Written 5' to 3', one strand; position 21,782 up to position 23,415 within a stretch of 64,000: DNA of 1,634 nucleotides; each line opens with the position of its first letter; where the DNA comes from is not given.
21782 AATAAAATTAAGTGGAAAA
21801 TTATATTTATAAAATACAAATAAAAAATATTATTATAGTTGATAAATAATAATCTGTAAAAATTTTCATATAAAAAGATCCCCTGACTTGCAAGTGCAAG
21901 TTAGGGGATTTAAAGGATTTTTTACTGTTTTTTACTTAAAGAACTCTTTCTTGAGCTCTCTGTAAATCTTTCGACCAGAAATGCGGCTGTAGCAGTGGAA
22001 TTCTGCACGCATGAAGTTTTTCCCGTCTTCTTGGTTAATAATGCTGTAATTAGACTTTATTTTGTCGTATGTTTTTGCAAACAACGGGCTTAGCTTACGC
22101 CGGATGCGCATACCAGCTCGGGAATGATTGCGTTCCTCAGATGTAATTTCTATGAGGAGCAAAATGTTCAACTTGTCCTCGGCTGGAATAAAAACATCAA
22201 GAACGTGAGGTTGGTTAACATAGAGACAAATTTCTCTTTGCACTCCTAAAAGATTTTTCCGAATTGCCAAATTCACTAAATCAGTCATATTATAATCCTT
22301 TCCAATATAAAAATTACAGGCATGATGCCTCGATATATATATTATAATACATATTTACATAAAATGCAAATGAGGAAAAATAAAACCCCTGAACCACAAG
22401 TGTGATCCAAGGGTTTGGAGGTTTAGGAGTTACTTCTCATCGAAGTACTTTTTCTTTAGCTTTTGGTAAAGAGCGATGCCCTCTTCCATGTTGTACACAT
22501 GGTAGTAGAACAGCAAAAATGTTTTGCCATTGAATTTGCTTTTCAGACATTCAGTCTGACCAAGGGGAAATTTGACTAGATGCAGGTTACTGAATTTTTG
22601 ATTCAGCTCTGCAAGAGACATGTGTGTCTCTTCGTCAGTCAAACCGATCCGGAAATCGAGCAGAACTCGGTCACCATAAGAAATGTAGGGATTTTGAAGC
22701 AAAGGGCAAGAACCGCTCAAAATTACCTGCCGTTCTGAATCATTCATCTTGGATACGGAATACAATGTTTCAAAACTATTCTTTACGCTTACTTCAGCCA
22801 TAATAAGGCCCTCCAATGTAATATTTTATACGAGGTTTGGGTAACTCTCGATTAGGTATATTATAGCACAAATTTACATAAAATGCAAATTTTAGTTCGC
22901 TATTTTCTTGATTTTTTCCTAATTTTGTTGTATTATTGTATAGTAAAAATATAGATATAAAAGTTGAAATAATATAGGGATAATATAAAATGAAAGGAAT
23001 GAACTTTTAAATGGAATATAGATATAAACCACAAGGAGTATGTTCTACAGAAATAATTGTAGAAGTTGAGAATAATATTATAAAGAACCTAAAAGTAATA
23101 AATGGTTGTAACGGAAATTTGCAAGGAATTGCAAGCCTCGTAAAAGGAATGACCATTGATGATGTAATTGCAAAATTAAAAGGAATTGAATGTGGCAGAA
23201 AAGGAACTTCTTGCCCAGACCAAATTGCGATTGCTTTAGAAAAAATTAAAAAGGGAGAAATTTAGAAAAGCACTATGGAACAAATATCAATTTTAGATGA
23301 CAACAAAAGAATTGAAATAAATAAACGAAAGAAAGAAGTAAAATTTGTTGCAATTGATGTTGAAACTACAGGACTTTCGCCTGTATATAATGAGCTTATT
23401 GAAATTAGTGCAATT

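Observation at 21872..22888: Two G+C-richer paralogous single-gene cassettes with near-identical promoters, inserted after nifS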

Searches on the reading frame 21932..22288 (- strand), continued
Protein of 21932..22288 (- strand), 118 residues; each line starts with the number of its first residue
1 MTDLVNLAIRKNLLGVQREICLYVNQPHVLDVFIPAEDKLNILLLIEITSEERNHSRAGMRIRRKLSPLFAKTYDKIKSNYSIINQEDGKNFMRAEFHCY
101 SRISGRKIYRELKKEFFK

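Call 63: find_encoding_contigs(protein=P0090, flank=6000, max_places=2)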
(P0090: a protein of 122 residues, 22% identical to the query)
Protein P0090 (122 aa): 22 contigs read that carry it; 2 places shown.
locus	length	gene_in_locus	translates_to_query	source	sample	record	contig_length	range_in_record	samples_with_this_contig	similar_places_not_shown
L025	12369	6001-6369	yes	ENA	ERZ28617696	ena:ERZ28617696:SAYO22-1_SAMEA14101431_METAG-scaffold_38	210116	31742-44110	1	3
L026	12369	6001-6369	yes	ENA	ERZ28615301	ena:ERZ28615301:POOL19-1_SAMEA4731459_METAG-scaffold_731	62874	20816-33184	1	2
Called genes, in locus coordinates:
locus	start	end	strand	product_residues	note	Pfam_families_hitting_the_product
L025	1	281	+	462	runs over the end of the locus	PF01336:tRNA_anti-codon, PF00152:tRNA-synt_2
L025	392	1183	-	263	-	PF22435:MRM3-like_sub_bind, PF08032:SpoU_sub_bind (weak), PF00588:SpoU_methylase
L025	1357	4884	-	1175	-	PF22590:Cas3-like_C_2 (faint), PF17757:UvrB_inter, PF02559:CarD_TRCF_RID, PF00176:SNF2-rel_dom (weak), PF00270:DEAD, PF04851:ResIII, PF00271:Helicase_C, PF03461:TRCF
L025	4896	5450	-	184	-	PF01612:DNA_pol_A_exo1, PF00929:RNase_T, PF13482:RNase_H_2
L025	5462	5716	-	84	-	PF12637:TSCPD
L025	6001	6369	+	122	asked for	-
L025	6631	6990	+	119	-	-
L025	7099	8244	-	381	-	PF00266:Aminotran_5, PF01212:Beta_elim_lyase (weak), PF01041:DegT_DnrJ_EryC1 (weak)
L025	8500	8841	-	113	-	-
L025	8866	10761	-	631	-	PF06480:FtsH_ext, PF00004:AAA, PF07728:AAA_5 (weak), PF17862:AAA_lid_3, PF01434:Peptidase_M41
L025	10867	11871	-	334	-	PF01171:ATP_bind_3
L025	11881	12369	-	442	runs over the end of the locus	PF00772:DnaB, PF03796:DnaB_C, PF13481:AAA_25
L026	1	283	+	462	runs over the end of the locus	PF01336:tRNA_anti-codon, PF00152:tRNA-synt_2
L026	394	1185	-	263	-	PF22435:MRM3-like_sub_bind, PF08032:SpoU_sub_bind (weak), PF00588:SpoU_methylase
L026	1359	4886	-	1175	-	PF22590:Cas3-like_C_2 (faint), PF17757:UvrB_inter, PF02559:CarD_TRCF_RID, PF00176:SNF2-rel_dom (weak), PF00270:DEAD, PF04851:ResIII, PF00271:Helicase_C, PF03461:TRCF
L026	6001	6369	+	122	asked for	-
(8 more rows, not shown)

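Call 64: find_encoding_contigs(protein=P0093, flank=6000, max_places=2)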
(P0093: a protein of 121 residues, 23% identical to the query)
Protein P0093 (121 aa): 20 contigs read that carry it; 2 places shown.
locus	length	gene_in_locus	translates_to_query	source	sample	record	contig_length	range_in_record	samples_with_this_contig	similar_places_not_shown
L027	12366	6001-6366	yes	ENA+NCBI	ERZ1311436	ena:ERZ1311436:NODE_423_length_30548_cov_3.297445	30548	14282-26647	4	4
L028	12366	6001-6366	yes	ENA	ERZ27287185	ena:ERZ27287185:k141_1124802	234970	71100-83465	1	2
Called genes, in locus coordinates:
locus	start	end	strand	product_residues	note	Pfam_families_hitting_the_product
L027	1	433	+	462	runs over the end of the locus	PF01336:tRNA_anti-codon, PF00152:tRNA-synt_2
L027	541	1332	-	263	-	PF22435:MRM3-like_sub_bind, PF08032:SpoU_sub_bind (weak), PF00588:SpoU_methylase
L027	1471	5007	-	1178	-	PF22590:Cas3-like_C_2 (faint), PF17757:UvrB_inter, PF02559:CarD_TRCF_RID, PF00176:SNF2-rel_dom (weak), PF00270:DEAD, PF04851:ResIII, PF00271:Helicase_C, PF03461:TRCF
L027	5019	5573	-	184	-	PF01612:DNA_pol_A_exo1, PF00929:RNase_T, PF13482:RNase_H_2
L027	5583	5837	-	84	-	PF12637:TSCPD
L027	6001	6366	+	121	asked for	-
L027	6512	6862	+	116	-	-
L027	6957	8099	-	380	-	PF00266:Aminotran_5, PF01212:Beta_elim_lyase (weak)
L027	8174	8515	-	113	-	-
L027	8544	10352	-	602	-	PF06480:FtsH_ext, PF00004:AAA, PF07728:AAA_5 (weak), PF17862:AAA_lid_3, PF01434:Peptidase_M41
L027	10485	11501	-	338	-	PF01171:ATP_bind_3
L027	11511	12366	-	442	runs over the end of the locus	PF00772:DnaB, PF03796:DnaB_C, PF13481:AAA_25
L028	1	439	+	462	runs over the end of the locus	PF01336:tRNA_anti-codon, PF00152:tRNA-synt_2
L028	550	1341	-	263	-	PF22435:MRM3-like_sub_bind, PF08032:SpoU_sub_bind (weak), PF00588:SpoU_methylase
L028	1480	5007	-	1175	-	PF17757:UvrB_inter, PF02559:CarD_TRCF_RID, PF00176:SNF2-rel_dom (weak), PF00270:DEAD, PF04851:ResIII, PF00271:Helicase_C, PF03461:TRCF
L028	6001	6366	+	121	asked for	-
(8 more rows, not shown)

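Call 66: fold_search(model_id=the predicted structure, library=viral)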
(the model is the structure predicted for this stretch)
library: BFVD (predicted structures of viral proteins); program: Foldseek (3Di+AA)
matches with E <= 10: 1181; with E <= 0.001: 0
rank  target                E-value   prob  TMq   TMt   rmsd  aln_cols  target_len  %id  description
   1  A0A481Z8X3            1.7e-02  0.57  0.30  0.11  15.0       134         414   12  DNA polymerase elongation subunit family B (Fragment) [Pithovirus LCPAC401]
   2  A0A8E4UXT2            1.8e-02  0.69  0.29  0.29   7.0       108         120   12  Uncharacterized protein [Maribacter phage Colly_1]
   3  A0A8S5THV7            1.9e-02  0.80  0.32  0.28  15.2       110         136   14  DUF3168 domain-containing protein [Siphoviridae sp. ctTfn5]
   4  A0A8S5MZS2            2.7e-02  0.75  0.36  0.32  10.2       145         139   12  Uncharacterized protein [Siphoviridae sp. ct43U4]
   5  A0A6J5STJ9            2.7e-02  0.69  0.32  0.27  16.4       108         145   10  Uncharacterized protein [uncultured Caudovirales phage]
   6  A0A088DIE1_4          2.7e-02  0.51  0.30  0.04   7.1       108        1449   10  ORF1ab polyprotein [Bat Hp-betacoronavirus/Zhejiang2013]
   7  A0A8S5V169            2.7e-02  0.47  0.29  0.19  14.0       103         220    9  Uncharacterized protein [Siphoviridae sp. ct3r22]
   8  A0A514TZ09            3.1e-02  0.38  0.28  0.20  15.9       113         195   12  Tail terminator [Arthrobacter phage Vibaki]
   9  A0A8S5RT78            3.3e-02  0.44  0.30  0.25  16.1       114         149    9  Uncharacterized protein [Caudovirales sp. gcode 4]
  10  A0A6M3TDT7            3.5e-02  0.80  0.33  0.35   6.6        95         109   15  (no name in the UniProt tables at hand)
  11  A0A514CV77            3.5e-02  0.18  0.23  0.19  15.9       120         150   13  (no name in the UniProt tables at hand)
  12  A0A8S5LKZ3            3.7e-02  0.51  0.31  0.28  13.7       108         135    9  Tail completion protein [Siphoviridae sp. ctcPV5]
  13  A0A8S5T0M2            4.2e-02  0.77  0.36  0.30  15.9       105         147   10  Minor tail protein [Siphoviridae sp. ctiJm4]
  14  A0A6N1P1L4            4.7e-02  0.77  0.43  0.37   7.9       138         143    9  Putative orfan [Tupanvirus soda lake]
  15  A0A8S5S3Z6            5.0e-02  0.25  0.24  0.22  16.1       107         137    6  Tail completion protein [Siphoviridae sp. ctJ7x27]
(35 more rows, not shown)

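Call 74: search_dna_similar(query=window:21932-22288:-, collection=phages, mode=protein, max_evalue=1)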
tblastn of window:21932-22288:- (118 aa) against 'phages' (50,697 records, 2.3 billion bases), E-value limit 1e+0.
No match.

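Call 76: find_related_loci(query=A4, collection=viral_contigs, flank=5000)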
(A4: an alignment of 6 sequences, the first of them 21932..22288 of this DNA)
Query A4 (118 aa) in viral_contigs; peptide patterns used: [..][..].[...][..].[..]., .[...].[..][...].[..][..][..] (x = any residue, [..] = any of these).
165 stretches matched a pattern, but none encodes a relative of the query by tblastn (E <= 1e-3).

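Call 110: search_dna_similar(query=window:21932-22288:-, collection=plasmids, mode=protein, max_evalue=1)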
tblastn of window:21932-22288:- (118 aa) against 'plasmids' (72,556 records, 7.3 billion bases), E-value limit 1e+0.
No match.

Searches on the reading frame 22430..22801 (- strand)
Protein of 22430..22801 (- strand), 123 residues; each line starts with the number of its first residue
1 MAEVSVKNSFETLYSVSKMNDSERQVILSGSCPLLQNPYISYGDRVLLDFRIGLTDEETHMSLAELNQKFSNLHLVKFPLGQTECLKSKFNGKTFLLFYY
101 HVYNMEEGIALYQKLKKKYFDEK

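Call 5: search_protein_families(library=pfam, proteins=[window:22430-22801:-], max_evalue=1)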
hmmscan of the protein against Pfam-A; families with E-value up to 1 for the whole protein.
window:22430-22801:- (123 aa): 0 families

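Call 10: search_protein_families(library=ncbifam, proteins=[window:22430-22801:-], max_evalue=1)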
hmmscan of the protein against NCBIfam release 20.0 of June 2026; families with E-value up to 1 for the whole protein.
window:22430-22801:- (123 aa): 0 families

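Call 11: search_protein_families(library=phrogs, proteins=[window:22430-22801:-], max_evalue=1)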
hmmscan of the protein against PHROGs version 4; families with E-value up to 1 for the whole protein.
window:22430-22801:- (123 aa): 0 families

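Call 13: find_homologous_proteins(query=window:22430-22801:-, max_evalue=0.01)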
Query window:22430-22801:- (123 aa): 58 proteins with E <= 0.01 among 63 candidates.
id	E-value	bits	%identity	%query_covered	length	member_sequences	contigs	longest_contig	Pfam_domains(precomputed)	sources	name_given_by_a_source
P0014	2.2e-74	265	99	100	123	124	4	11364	-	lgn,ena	-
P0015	3.1e-68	245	92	100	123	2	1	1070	-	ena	-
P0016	1.0e-67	244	93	100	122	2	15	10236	-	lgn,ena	-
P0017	1.6e-67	243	89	100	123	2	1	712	-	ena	-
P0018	1.6e-67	243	89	100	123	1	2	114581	-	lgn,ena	-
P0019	2.7e-67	242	88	100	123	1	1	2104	-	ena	-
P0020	4.3e-67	242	89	100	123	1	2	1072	-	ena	-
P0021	5.4e-67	241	88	100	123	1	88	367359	-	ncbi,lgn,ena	-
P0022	6.5e-67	241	88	100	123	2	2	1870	-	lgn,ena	-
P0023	7.1e-67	241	89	100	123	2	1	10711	-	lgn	-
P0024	1.1e-66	240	88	100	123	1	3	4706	-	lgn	-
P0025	3.9e-66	239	89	100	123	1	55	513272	-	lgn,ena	-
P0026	4.8e-66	238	87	100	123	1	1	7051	-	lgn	-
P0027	5.3e-66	238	91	100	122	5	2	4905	-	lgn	-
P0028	9.9e-66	237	88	100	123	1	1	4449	-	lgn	-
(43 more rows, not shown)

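Call 51: search_solved_structures(query=A5, max_evalue=10)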
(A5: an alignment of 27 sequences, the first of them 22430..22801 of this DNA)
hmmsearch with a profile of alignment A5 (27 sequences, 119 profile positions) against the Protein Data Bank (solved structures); distinct sequences matched with E-value up to 10: 0.

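Call 52: search_protein_families(library=pfam, alignment_id=A5, max_evalue=5)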
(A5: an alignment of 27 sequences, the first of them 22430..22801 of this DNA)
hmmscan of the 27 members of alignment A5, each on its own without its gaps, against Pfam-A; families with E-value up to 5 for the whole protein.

A. member 1, window:22430-22801:- (123 aa): 0 families

B. families by the number of members that match (of 27 scanned): 6 families
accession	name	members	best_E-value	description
PF22078.1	Ribosomal_bL9m_C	3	0.034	Large ribosomal subunit protein bL9m C-terminal domain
PF15155.11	MRFAP1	1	0.031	MORF4 family-associated protein1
PF18804.6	CxC3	1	0.071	CxC3 like cysteine cluster associated with KDZ transposases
PF22270.1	MlrA_helical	1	0.13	Transcriptional regulator MlrA, helical domain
PF25562.1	CNBH_CNNM2_C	1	0.19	Metal transporter CNNM2-like, C-terminal CNBH domain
PF18354.7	SH3_18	1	0.24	CarS bacterial SH3 domain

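Call 53: search_protein_families(library=padloc, alignment_id=A5, max_evalue=5)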
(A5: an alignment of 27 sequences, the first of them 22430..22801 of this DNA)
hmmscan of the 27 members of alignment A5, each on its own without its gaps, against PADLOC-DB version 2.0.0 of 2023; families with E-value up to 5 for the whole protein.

A. member 1, window:22430-22801:- (123 aa): 0 families

B. families by the number of members that match (of 27 scanned): 1 family
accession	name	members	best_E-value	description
PDLC01289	Cas5f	1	0.014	CAS-I-F; effector_G5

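Call 65: predict_structure(alignment_id=A6)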
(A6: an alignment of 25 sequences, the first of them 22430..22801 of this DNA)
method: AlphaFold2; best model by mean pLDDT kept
length: 123 residues; sequences in the alignment: 25
mean_pLDDT: 87.5   pTM: 0.81
mean pLDDT of the five models: 87.5, 86.4, 85.2, 83.6, 82.4
residues with pLDDT >= 90: 87; 70-90: 20; 50-70: 9; < 50: 7
segments of 3 or more residues with pLDDT < 50: 1-7
pLDDT, mean of each block of 10 residues (from residue 1): 50 92 94 74 86 95 96 92 94 95 92 94 70
secondary structure, 60 per line:
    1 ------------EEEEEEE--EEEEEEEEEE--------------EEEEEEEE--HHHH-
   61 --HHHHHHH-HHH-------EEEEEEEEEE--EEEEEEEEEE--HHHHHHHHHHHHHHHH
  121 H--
elements in order: E13-19 E22-31 E46-53 H56-59 H63-69 E81-90 E93-102 H105-121

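Call 71: fold_search(model_id=the predicted structure, library=pdb)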
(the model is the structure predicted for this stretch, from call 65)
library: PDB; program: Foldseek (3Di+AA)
matches with E <= 10: 1301; with E <= 0.001: 0
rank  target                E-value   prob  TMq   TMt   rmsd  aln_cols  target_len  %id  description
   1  7p1l_A                5.6e-02  0.57  0.26  0.14   7.7        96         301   16  The MARK3 Kinase Domain Bound To AA-CS-1-008 (released 2021-07-14)
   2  6cn9_A                6.7e-02  0.75  0.32  0.18   8.1       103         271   12  Crystal structure of the Kinase domain of WNK1 (released 2019-03-27)
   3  2qnj_B                8.3e-02  0.57  0.28  0.14   6.5        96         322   14  Kinase and Ubiquitin-associated domains of MARK3/Par-1 (released 2007-09-04)
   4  2hak_D                8.8e-02  0.63  0.30  0.16   5.9        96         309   14  Catalytic and ubiqutin-associated domains of MARK1/PAR-1 (released 2006-07-11)
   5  8xfl_A                9.3e-02  0.44  0.26  0.14   7.7        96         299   16  The Crystal Structure of MARK4 from Biortus. (released 2023-12-27)
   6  1y8g_B                9.3e-02  0.44  0.26  0.15   7.0        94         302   11  Catalytic and ubiqutin-associated domains of MARK2/PAR-1: Inactive double mutant with selenomethionine (released 2006-02-14)
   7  9hz7_M                9.3e-02  0.08  0.13  0.12  14.4       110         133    8  Agrobacterium phage 7-7-1 tail (released 2025-12-10)
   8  8xfl_B                1.0e-01  0.33  0.25  0.15   7.9        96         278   14  The Crystal Structure of MARK4 from Biortus. (released 2023-12-27)
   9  7p1l_B                1.1e-01  0.54  0.29  0.15   7.3        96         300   18  The MARK3 Kinase Domain Bound To AA-CS-1-008 (released 2021-07-14)
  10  5wdy_B                1.2e-01  0.69  0.33  0.18   8.6       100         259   10  Crystal structure of WNK1 in complex with 1-cyclohexyl-N-({6-fluoro-1-[2-(3-methoxyphenyl)pyridin-4-yl]-1H-indol-3-yl} (released 2017-08-16)
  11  5tf9_B                1.2e-01  0.57  0.31  0.17   8.6       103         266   12  Crystal structure of WNK1 in complex with Mn2+AMPPNP and WNK476 (released 2016-10-19)
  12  9zzw_A                1.2e-01  0.44  0.27  0.14   7.7        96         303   16  Structure of human MARK3 in complex with inhibitor (released 2026-04-08)
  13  6c9d_B                1.2e-01  0.41  0.27  0.12   6.6        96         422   14  Crystal structure of KA1-autoinhibited MARK1 kinase (released 2018-07-11)
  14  5kz8_B                1.2e-01  0.41  0.26  0.14   8.0        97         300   14  Mark2 complex with 7-[(1S)-1-(4-fluorophenyl)ethyl]-5,5-dimethyl-2-(3-pyridylamino)pyrrolo[2,3-d]pyrimidin-6-one (released 2017-05-31)
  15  1zxe_C                1.3e-01  0.54  0.31  0.17   8.0       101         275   14  Crystal Structure of eIF2alpha Protein Kinase GCN2: D835N Inactivating Mutant in Apo Form (released 2005-06-21)
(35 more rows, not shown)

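Call 75: search_dna_similar(query=window:22430-22801:-, collection=plasmids, mode=protein, max_evalue=1)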
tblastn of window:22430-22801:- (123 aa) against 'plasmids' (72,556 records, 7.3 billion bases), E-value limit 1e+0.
No match.

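Call 109: search_dna_similar(query=window:22430-22801:-, collection=phages, mode=protein, max_evalue=1)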
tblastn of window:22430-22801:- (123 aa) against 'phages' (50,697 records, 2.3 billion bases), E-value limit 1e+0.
No match.

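Call 111: find_related_loci(query=A7, collection=viral_contigs, flank=5000)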
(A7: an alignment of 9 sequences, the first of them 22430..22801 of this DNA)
Query A7 (123 aa) in viral_contigs; peptide patterns used: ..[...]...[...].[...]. (x = any residue, [..] = any of these).
266 stretches matched a pattern, but none encodes a relative of the query by tblastn (E <= 1e-3).

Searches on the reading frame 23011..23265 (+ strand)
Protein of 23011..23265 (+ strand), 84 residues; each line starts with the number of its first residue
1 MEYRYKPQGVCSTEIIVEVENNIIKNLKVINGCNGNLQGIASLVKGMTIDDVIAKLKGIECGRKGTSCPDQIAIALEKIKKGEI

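Call 5: search_protein_families(library=pfam, proteins=[window:23011-23265:+], max_evalue=1)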
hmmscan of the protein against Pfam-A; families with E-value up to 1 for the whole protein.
window:23011-23265:+ (84 aa): 1 family
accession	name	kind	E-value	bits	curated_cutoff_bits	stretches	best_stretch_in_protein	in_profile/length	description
PF12637.14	TSCPD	-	1.5e-28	99.3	22.8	1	3-79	1-87/88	TSCPD domain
